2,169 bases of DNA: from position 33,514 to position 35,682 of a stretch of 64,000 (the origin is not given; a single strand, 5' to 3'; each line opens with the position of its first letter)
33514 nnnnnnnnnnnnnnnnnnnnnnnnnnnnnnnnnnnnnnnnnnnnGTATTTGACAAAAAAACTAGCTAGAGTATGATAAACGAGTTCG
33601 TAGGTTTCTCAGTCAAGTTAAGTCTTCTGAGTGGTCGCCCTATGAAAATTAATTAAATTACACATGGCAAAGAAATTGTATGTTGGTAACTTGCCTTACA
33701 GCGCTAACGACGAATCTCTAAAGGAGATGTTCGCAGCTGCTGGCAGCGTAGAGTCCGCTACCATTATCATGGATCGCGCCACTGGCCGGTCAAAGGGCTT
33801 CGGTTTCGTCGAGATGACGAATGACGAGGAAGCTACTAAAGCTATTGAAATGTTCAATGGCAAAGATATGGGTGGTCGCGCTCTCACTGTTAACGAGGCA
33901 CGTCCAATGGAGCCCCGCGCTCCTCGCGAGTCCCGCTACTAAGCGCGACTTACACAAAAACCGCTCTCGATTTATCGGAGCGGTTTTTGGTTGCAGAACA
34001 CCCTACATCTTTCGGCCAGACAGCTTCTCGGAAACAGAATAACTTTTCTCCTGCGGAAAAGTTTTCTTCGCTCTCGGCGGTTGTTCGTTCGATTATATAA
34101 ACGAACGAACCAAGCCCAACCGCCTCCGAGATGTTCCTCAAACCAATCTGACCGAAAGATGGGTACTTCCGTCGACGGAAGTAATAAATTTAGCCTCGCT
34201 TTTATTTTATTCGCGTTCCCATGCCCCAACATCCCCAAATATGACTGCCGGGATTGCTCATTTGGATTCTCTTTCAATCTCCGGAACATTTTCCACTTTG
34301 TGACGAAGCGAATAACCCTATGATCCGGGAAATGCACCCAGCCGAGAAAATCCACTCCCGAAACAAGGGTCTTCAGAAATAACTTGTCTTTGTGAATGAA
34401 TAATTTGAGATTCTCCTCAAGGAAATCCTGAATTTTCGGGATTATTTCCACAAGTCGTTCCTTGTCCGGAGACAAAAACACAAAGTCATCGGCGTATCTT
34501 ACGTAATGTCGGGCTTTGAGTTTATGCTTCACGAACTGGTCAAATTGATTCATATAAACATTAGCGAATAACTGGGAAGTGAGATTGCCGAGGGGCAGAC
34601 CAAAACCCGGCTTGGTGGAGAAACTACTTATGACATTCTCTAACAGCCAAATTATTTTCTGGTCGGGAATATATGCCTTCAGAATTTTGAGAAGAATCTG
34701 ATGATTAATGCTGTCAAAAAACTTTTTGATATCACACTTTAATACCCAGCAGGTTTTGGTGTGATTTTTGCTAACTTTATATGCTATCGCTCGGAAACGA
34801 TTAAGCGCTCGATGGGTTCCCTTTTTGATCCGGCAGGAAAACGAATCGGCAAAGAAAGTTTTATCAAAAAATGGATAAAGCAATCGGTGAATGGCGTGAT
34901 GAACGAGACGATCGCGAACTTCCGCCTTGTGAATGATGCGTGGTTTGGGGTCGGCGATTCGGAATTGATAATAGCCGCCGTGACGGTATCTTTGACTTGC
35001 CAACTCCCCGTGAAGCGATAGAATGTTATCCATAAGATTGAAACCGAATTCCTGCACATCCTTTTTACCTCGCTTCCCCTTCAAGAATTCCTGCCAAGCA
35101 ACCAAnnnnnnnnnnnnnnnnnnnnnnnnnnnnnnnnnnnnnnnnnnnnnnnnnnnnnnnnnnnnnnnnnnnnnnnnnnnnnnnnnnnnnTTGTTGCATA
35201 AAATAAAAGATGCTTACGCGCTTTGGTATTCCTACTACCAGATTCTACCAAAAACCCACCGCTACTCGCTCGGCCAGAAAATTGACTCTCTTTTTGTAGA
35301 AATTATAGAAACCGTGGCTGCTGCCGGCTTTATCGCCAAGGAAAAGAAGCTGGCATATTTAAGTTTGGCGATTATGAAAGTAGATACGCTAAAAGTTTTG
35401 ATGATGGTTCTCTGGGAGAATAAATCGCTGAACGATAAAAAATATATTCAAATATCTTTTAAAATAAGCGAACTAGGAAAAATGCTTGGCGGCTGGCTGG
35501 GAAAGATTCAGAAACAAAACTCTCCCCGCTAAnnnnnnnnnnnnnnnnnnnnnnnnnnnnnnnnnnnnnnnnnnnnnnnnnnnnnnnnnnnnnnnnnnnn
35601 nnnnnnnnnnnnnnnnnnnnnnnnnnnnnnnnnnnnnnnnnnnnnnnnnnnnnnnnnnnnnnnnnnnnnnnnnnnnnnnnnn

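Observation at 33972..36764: Complete diversity-generating retroelement (RT, Avd, TR, adenine-mutagenised VR in a coiled-coil target gene)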

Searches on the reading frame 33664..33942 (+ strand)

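Call 6: search_protein_families(library=pfam, proteins=[window:33664-33942:+], max_evalue=0.01)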
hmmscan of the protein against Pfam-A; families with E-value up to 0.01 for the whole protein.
window:33664-33942:+ (92 aa): 1 family
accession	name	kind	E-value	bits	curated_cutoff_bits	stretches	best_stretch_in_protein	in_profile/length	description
PF00076.28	RRM_1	-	9.3e-25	86.7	20.7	1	5-74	1-69/70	RNA recognition motif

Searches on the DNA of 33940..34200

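Call 90: search_rna_families(source=window, start=33940, end=34200, threshold=evalue, max_evalue=1)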
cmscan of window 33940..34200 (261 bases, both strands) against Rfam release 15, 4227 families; matches with E-value up to 1: 2.
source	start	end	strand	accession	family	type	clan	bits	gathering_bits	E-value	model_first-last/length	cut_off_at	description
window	33955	33989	+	RF04343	Plastid-psbA-2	Cis-reg;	CL00153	20.1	55.8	0.17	10-47/60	no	Plastid-psbA-2 3UTR RNA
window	33959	34015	-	RF02236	asX2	Gene; sRNA;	-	16.8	70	0.47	1-87/87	no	Xanthomonas sRNA asX2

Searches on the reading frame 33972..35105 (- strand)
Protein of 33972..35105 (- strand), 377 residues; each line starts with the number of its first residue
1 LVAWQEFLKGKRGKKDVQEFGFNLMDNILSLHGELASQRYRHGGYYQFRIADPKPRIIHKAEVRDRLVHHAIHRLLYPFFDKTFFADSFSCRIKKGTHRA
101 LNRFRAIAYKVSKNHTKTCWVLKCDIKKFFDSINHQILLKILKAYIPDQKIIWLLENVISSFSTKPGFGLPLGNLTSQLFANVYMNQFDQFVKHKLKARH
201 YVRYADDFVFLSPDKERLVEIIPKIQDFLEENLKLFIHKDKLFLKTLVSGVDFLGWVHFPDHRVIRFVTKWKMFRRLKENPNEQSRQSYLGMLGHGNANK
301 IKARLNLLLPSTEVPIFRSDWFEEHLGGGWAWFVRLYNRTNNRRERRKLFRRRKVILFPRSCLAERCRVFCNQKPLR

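Call 6: search_protein_families(library=pfam, proteins=[window:33972-35105:-], max_evalue=0.01)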
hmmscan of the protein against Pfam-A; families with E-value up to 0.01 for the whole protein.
window:33972-35105:- (377 aa): 1 family
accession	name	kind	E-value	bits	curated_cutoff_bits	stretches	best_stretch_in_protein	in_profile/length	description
PF00078.32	RVT_1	-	1.6e-26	93.8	29.6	1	54-256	8-203/205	Reverse transcriptase (RNA-dependent DNA polymerase)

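Call 8: search_protein_families(library=ncbifam, proteins=[window:33972-35105:-], max_evalue=0.01)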
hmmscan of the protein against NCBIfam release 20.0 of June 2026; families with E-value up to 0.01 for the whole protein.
window:33972-35105:- (377 aa): 10 families
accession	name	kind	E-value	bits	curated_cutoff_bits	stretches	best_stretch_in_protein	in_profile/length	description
TIGR04416.1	group_II_RT_mat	equivalog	1.7e-40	139.2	300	1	15-262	23-271/353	group II intron reverse transcriptase/maturase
NF041747.1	Drt3a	equivalog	2.5e-21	76.5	200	1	117-243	109-236/412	antiviral reverse transcriptase Drt3a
NF038233.2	retron_St85_RT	exception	7.2e-20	71.4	235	1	110-233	80-203/289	retron St85 family RNA-directed DNA polymerase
NF041746.1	Drt2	equivalog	1.4e-17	63.9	390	2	165-245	219-299/416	antiviral reverse transcriptase Drt2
NF042941.1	Retron_TIR_antiphage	equivalog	8.4e-09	34.7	600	1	112-222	85-194/464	TIR domain-containing anti-phage reverse transcriptase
NF041750.1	Drt5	equivalog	4.3e-06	25.9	550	1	89-240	96-246/484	antiviral reverse transcriptase Drt5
TIGR04499.1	abortive_AbiA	subfamily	5.9e-05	22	250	1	106-233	133-276/615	AbiA family abortive infection protein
NF038237.1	retron_Ec67_fus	exception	0.00018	20.1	450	1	45-216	37-209/572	retron Ec67 family RNA-directed DNA polymerase/endonuclease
NF041749.1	Drt4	equivalog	0.00058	19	450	1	121-241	139-263/489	antiviral reverse transcriptase Drt4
NF041748.1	Drt3b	equivalog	0.00081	18.2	350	1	122-241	177-311/647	antiviral reverse transcriptase Drt3b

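Call 12: search_solved_structures(query=window:33972-35105:-, max_evalue=0.001, show_alignments=1)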
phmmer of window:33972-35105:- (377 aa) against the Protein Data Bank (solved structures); distinct sequences matched with E-value up to 0.001: 19.
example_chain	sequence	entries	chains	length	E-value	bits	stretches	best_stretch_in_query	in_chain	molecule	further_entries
8ub7_A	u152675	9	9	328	9e-42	146.7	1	4-290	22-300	Reverse transcriptase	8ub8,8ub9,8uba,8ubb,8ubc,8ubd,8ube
7uim_D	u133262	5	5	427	2.8e-19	72.7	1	19-283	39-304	Group II intron reverse transcriptase/maturase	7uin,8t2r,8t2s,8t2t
5hhl_A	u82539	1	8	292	3.8e-19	72.3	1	19-269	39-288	Retron-type reverse transcriptase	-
5hhj_A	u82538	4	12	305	8.2e-18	67.9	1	12-267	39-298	Retron-type reverse transcriptase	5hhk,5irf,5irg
6ar1_A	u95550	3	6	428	1.9e-17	66.7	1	30-280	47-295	GsI-IIC RT | Trt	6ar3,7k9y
8bgj_A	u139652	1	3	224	4.5e-14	55.6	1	119-255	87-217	RNA-directed DNA polymerase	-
7kft_D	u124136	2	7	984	1.3e-13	54.1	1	21-264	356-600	Cas6-RT-Cas1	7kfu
6me0_C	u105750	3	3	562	7.6e-13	51.5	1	64-257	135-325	Maturase reverse transcriptase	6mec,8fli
5g2x_C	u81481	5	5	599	4.1e-11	45.8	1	62-198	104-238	GROUP II INTRON-ENCODED PROTEIN LTRA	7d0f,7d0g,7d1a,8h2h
9z6y_A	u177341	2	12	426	5.6e-07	32.2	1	122-249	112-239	Drt3a reverse transcriptase protein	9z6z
9c0i_A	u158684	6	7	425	4e-06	29.4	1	168-269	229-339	Reverse transcriptase/maturase family protein | Antiviral reverse transcriptase Drt2 | RNA-dependent DNA polymerase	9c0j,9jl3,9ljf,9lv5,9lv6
9lje_A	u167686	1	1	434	4.3e-06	29.3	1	168-269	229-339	RNA-dependent DNA polymerase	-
9e8z_H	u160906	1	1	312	0.00016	24.1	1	112-220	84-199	Retron Ec83 reverse transcriptase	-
23or_A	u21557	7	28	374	0.00027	23.4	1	121-219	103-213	Retron Eco8 reverse transcriptase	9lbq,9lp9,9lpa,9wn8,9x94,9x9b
9p4j_E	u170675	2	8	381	0.00028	23.4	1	121-219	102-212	Retron Eco8 reverse transcriptase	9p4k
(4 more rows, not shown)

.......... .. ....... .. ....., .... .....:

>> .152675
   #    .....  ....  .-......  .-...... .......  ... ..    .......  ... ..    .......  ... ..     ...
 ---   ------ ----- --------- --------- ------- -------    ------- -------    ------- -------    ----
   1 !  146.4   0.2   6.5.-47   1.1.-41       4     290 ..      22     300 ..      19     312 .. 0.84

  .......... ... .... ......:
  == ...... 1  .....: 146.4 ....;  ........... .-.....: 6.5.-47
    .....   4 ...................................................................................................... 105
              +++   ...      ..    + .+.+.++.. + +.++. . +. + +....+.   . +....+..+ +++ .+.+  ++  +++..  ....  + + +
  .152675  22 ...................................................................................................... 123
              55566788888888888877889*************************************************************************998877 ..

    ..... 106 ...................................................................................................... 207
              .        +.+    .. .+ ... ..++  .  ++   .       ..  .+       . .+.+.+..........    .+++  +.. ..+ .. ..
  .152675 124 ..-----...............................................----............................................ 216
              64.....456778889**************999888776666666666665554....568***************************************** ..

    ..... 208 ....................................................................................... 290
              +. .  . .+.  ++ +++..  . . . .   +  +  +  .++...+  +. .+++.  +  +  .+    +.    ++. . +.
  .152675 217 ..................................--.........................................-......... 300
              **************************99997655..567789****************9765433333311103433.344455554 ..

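Call 23: find_related_loci(query=window:33972-35105:-, collection=genome_contigs, flank=5000)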
Query window:33972-35105:- (377 aa) in genome_contigs; peptide patterns used: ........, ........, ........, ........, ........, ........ (x = any residue, [..] = any of these).
71 stretches matched a pattern; 38 encode a relative of the query (tblastn E <= 1e-3); 38 distinct loci.
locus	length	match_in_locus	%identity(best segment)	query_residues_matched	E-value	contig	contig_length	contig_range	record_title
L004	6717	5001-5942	81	1-314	1e-174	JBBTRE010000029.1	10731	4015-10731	MAG: Patescibacteria group bacterium isolate H41-bin011_1 H41_bin011_1_000000000029, whole genome shotgun sequence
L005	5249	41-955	80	1-305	1e-174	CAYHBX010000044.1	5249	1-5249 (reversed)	MAG TPA_asm: uncultured Candidatus Saccharibacteria bacterium isolate ERP119705_co11_391 genome assembly, contig: NODE_1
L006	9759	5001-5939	79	1-313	7e-166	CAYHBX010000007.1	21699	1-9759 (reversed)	MAG TPA_asm: uncultured Candidatus Saccharibacteria bacterium isolate ERP119705_co11_391 genome assembly, contig: NODE_2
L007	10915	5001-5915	68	1-305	1e-141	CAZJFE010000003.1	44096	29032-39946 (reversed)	MAG TPA_asm: uncultured Candidatus Saccharibacteria bacterium isolate SRP178908_co1_164 genome assembly, contig: NODE_43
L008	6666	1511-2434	65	1-308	7e-138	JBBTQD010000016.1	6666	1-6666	MAG: Patescibacteria group bacterium isolate H51-bin021_1 H51_bin021_1_000000000016, whole genome shotgun sequence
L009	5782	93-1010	66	1-305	3e-137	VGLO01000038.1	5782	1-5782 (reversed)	MAG: Candidatus Staskawiczbacteria bacterium isolate M_DeepCast_50m_m2_049 M_DeepCast_50m_m2_049_Ga0194121_10025286, who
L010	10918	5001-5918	66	1-305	1e-135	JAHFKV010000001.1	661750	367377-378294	MAG: Candidatus Staskawiczbacteria bacterium isolate nzgw418 NODE_3_length_661751_cov_10.822417, whole genome shotgun se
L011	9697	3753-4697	64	3-308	1e-132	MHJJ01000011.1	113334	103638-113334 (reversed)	MAG: Candidatus Harrisonbacteria bacterium RIFCSPLOWO2_01_FULL_44_18 rifcsplowo2_01_scaffold_697, whole genome shotgun s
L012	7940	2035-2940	63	1-301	2e-132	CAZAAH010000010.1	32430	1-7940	MAG TPA_asm: uncultured Candidatus Saccharibacteria bacterium isolate SRP193066_co2_95 genome assembly, contig: NODE_698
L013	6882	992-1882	65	3-298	1e-131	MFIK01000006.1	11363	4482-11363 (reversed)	MAG: Candidatus Giovannonibacteria bacterium RIFCSPLOWO2_02_FULL_43_54 rifcsplowo2_02_scaffold_13045, whole genome shotg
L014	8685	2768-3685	64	1-305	3e-128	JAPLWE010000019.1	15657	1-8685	MAG: Candidatus Gribaldobacteria bacterium isolate LacPavin_0419_WC90_MAG_39_10 LacPavin_0419_WC90_scaffold_394844, whol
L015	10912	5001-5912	60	1-308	7e-128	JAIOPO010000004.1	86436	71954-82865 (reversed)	MAG: Candidatus Nomurabacteria bacterium isolate LakeFargette_0920_ALND_MAG_33_28 LacPavin_0920_ALND_scaffold_471145, wh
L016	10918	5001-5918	61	1-305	6e-128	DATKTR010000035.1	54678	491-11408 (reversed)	MAG TPA_asm: Candidatus Paceibacterota bacterium isolate SMAG_U14086 k141_1392815, whole genome shotgun sequence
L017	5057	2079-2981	61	3-302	7e-128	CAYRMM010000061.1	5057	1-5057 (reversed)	MAG TPA_asm: uncultured Gammaproteobacteria bacterium isolate SRP093185_co1_214 genome assembly, contig: NODE_12539_leng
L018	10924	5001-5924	62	1-306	8e-127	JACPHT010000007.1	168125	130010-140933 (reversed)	MAG: Candidatus Uhrbacteria bacterium isolate NC_groundwater_421_Ag_B-0.1um_41_26 GD18-4_B1_scaffold_594736, whole genom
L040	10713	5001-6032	29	2-310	4e-37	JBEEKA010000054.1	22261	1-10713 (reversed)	MAG: Pseudomonadota bacterium isolate cobbmillcreek_2019_sw_WHONDRS-S19S_0090_B_bin.9 scaffold_1216360, whole genome sho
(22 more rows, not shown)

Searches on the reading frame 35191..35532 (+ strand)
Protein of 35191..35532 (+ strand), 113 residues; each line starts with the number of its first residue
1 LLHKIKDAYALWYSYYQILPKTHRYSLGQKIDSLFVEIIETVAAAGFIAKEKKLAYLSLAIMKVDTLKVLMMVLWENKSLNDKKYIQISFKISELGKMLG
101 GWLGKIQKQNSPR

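Call 6: search_protein_families(library=pfam, proteins=[window:35191-35532:+], max_evalue=0.01)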
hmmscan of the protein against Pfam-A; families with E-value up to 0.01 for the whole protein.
window:35191-35532:+ (113 aa): 2 families
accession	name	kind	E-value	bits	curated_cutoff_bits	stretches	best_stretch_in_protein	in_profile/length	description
PF22296.2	bAvd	-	2.2e-12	47.8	40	1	4-105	6-106/107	bAvd-like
PF05635.17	23S_rRNA_IVP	-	0.0036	18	33.8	1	12-100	16-105/106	23S rRNA-intervening sequence protein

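Call 8: search_protein_families(library=ncbifam, proteins=[window:35191-35532:+], max_evalue=0.01)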
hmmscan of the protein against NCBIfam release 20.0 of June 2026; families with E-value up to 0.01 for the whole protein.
window:35191-35532:+ (113 aa): 1 family
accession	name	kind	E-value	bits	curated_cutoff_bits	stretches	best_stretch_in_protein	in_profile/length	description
NF033474.1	DivGenRetAVD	equivalog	7.8e-18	64.7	80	1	2-103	4-103/104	diversity-generating retroelement protein Avd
